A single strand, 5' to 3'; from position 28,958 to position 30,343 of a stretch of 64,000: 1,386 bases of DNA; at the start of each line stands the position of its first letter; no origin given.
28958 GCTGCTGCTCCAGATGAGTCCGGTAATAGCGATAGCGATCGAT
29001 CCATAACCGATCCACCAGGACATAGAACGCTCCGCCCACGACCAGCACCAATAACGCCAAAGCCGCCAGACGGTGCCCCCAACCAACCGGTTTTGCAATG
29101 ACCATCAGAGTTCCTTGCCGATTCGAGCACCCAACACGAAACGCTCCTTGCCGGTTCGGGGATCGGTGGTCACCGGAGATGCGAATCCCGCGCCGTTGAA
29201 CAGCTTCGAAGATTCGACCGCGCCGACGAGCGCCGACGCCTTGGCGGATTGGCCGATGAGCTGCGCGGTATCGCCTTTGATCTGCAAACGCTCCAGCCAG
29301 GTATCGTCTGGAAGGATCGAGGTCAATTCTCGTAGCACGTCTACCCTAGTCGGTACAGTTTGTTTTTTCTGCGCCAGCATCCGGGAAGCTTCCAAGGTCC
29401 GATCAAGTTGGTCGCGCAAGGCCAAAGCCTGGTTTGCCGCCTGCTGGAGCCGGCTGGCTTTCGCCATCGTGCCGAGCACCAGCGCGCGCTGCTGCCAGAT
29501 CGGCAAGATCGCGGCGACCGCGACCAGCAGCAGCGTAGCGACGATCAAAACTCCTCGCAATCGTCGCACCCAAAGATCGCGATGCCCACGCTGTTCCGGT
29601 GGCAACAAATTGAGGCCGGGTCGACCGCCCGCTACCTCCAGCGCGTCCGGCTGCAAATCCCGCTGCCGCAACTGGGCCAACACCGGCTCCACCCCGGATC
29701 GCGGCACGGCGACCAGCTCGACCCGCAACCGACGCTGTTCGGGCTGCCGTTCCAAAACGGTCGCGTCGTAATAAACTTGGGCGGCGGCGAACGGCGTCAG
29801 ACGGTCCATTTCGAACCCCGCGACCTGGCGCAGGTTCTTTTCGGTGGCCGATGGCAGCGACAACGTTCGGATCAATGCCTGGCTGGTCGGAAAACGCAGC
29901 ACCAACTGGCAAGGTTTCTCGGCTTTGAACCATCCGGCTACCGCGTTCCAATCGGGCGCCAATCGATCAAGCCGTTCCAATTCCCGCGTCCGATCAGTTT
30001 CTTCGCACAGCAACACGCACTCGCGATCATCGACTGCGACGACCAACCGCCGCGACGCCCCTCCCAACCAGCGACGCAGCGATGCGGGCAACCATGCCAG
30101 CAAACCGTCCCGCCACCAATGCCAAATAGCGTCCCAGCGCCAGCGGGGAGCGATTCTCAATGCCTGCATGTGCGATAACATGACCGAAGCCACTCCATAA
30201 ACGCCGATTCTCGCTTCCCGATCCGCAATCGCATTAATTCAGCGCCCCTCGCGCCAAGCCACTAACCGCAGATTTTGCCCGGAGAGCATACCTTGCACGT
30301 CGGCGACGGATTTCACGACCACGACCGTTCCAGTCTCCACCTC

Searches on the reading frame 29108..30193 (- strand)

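Call 59: search_protein_families(library=pfam, proteins=[window:29108-30193:-], max_evalue=0.001)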
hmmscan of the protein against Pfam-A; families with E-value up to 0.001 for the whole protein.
window:29108-30193:- (362 aa): 1 family
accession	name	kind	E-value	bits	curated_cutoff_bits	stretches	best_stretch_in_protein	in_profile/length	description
PF05137.18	PilN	-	1.1e-11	45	22.8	1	286-357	2-77/78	Fimbrial assembly protein (PilN)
